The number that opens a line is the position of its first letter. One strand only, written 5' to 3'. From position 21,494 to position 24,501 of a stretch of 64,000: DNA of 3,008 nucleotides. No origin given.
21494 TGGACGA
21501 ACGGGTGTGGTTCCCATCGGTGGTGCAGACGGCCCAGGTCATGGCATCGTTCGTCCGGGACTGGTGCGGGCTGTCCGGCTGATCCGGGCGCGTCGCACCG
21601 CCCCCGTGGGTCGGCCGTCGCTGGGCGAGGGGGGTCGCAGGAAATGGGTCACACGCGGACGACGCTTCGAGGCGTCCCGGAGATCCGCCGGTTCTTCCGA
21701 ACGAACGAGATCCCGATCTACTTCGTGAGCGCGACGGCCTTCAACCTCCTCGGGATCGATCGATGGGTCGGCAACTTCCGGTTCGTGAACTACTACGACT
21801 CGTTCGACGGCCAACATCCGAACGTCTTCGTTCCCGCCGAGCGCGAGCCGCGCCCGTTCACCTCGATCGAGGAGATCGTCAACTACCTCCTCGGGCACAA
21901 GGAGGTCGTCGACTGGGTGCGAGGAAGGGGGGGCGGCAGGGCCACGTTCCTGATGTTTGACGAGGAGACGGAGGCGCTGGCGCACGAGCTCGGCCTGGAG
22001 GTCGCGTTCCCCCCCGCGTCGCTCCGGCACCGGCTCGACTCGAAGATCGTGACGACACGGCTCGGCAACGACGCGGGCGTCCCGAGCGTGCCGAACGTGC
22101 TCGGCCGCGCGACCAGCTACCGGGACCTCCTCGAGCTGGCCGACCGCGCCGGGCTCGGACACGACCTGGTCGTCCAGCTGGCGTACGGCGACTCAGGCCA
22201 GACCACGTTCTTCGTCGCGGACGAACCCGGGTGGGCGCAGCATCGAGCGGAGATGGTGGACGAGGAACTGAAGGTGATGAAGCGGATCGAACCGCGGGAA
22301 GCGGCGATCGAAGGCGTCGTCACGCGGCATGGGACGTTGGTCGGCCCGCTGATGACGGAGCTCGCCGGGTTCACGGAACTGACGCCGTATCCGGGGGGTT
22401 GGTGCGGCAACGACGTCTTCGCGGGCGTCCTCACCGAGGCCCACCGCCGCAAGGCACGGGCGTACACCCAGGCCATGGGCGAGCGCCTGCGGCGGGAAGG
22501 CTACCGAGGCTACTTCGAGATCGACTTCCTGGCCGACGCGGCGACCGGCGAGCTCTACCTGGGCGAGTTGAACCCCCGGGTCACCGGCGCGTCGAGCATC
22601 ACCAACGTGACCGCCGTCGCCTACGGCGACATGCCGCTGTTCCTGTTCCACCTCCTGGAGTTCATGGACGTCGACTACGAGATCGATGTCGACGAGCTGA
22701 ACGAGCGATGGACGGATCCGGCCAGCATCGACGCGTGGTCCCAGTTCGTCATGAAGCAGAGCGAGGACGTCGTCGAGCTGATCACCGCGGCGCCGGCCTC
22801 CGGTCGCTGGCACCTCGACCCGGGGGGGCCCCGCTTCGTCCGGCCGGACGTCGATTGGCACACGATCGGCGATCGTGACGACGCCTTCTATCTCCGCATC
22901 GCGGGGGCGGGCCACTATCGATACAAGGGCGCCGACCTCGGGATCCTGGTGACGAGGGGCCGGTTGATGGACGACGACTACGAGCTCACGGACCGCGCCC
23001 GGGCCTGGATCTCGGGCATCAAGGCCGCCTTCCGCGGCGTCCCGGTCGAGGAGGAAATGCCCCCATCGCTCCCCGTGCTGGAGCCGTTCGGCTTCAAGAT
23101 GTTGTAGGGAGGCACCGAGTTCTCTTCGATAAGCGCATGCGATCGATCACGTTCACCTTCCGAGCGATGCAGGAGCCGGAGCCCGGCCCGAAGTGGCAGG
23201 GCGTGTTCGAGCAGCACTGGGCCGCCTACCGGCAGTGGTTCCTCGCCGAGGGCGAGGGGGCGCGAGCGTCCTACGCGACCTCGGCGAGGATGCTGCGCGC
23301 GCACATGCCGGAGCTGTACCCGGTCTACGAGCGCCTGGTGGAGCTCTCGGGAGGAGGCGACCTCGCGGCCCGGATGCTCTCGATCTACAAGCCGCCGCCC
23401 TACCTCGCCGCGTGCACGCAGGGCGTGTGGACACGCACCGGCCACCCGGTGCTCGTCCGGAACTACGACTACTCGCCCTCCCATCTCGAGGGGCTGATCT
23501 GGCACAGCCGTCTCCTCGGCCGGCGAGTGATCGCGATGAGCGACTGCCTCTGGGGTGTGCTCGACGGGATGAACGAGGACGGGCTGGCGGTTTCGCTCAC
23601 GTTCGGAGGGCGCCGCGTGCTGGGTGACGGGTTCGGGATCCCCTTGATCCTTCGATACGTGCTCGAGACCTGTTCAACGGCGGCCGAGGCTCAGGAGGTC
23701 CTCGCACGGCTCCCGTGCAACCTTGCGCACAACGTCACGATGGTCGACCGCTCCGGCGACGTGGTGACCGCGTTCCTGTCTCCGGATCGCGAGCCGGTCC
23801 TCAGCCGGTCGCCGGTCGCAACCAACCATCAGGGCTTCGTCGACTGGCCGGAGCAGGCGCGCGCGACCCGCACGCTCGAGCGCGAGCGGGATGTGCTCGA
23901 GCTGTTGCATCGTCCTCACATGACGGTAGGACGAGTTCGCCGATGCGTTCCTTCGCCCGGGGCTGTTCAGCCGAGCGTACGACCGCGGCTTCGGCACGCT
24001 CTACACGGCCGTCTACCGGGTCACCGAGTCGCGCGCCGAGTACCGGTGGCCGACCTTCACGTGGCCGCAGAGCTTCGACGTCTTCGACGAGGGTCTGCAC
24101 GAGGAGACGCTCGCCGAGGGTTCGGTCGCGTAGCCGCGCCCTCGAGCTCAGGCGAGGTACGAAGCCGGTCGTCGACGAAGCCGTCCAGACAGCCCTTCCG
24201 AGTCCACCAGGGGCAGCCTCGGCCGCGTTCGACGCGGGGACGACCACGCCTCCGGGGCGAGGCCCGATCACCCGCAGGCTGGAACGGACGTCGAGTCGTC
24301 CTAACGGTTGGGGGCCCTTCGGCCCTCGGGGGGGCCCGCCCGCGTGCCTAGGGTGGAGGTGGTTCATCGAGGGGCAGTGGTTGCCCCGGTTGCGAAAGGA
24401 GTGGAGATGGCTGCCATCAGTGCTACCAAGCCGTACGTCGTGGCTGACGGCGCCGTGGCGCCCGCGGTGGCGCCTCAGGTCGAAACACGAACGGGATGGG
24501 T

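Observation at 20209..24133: M20 amidohydrolase / pre-ATP-grasp + ATP-grasp (PGM1-like) ligase / C45 NTN-hydrolase cluster, a putative small-molecule or peptide tailoring operon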

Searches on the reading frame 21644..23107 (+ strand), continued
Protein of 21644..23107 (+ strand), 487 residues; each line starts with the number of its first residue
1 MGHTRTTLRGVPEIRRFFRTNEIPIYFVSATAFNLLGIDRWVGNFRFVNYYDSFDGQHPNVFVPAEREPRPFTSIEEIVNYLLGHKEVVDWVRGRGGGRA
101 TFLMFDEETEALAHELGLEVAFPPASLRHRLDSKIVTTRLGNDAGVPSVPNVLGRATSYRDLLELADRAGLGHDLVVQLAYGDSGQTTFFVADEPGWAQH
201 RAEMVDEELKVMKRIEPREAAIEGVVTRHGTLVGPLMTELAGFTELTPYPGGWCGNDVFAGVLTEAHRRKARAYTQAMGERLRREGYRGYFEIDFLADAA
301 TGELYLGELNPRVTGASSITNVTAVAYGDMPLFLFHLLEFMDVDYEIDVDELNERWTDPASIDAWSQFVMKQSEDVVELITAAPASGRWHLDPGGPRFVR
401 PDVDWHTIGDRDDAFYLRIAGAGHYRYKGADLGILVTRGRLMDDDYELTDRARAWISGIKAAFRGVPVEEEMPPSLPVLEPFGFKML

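Call 94: search_protein_families(library=pfam, proteins=[L071:10464-11951:-, L059:6661-7977:+, L054:7336-7875:-, L054:10873-11460:+, L030:4114-5535:-, L075:11430-11873:-], max_evalue=0.001)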
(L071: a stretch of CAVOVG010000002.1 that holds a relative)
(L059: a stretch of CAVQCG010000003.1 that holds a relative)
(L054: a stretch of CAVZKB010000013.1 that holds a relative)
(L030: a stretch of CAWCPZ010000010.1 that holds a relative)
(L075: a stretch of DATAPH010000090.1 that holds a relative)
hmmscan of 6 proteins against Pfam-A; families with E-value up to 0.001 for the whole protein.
L071:10464-11951:- (496 aa): 2 families
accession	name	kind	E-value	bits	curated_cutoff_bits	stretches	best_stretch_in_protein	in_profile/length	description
PF00202.27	Aminotran_3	-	4.6e-62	210.4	30.5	1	89-425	6-348/403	Aminotransferase class-III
PF00155.27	Aminotran_1_2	-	6.3e-05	22.8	19.7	1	247-381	127-267/361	Aminotransferase class I and II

L059:6661-7977:+ (439 aa): 2 families
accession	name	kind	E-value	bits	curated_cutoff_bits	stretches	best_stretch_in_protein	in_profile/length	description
PF19112.6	VanA_C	-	8.9e-26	91.7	23.5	1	249-427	1-189/193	Vanillate O-demethylase oxygenase C-terminal domain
PF00355.32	Rieske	-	1.5e-22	79.7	20.3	1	117-197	2-83/88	Rieske [2Fe-2S] domain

L054:7336-7875:- (180 aa): 0 families

L054:10873-11460:+ (196 aa): 1 family
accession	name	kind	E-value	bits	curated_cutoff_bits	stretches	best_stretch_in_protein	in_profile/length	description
PF01894.22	UPF0047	-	1.2e-24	87.1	27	1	79-191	1-115/117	Uncharacterised protein family UPF0047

L030:4114-5535:- (474 aa): 2 families
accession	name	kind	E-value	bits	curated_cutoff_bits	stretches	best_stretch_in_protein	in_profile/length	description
PF00877.26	NLPC_P60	-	4e-10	40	23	1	336-460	3-97/105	NlpC/P60 family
PF00395.25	SLH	-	0.00018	21.9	20.8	0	179-217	1-39/44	S-layer homology domain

L075:11430-11873:- (148 aa): 1 family
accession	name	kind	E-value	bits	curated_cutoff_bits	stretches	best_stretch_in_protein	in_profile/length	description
PF00166.26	Cpn10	-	1.3e-12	48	21.1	1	47-131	3-92/93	Chaperonin 10 Kd subunit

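Call 102: search_protein_families(library=padloc, proteins=[window:21644-23107:+, L001:11086-12078:+], max_evalue=0.001)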
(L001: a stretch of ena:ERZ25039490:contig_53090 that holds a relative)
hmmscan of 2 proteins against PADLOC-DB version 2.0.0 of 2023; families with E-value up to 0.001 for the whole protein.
window:21644-23107:+ (487 aa): 0 families

L001:11086-12078:+ (331 aa): 0 families

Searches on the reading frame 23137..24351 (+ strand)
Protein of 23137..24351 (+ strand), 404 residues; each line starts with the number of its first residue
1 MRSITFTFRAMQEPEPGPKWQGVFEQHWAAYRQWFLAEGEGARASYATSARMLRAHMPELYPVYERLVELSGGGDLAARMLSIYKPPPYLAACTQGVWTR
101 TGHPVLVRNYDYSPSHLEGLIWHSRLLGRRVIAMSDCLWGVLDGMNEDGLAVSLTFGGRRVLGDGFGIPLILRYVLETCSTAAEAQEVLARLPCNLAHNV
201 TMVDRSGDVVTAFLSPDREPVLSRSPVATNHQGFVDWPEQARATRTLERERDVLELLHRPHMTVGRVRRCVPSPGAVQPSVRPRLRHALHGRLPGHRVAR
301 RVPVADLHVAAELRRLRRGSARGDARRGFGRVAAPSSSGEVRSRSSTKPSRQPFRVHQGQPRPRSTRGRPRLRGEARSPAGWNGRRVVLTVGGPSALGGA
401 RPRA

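Call 5: search_protein_families(library=pfam, proteins=[window:23137-24351:+], max_evalue=0.01)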
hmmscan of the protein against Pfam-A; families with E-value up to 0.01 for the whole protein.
window:23137-24351:+ (404 aa): 1 family
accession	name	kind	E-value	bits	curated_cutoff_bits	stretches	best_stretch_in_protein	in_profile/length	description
PF03417.21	AAT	-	4.6e-26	92.3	23.2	1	99-232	2-141/225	Acyl-coenzyme A:6-aminopenicillanic acid acyl-transferase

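Call 6: search_protein_families(library=ncbifam, proteins=[window:23137-24351:+], max_evalue=0.01)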
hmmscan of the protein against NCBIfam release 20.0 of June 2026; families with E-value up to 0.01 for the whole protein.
window:23137-24351:+ (404 aa): 1 family
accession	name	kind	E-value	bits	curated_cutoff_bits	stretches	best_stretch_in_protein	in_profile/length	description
NF040521.1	C45_proenzyme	subfamily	4.3e-42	144.6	85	1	17-271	12-279/313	C45 family autoproteolytic acyltransferase/hydrolase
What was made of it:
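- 23137..23928 (+): C45 Cys-Ntn hydrolase/acyltransferase gene, first part (residues 1-264), including the predicted self-cleavage site before Cys93. Pfam AAT E=4.6e-26 and NCBIfam C45_proenzyme 144.6 bits, above its cutoff of 85 (calls 5, 6).
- Checked: C45: Pfam AAT E=5e-26, and NCBIfam C45_proenzyme at 144.6 bits against a cutoff of 85 (calls 5, 6).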
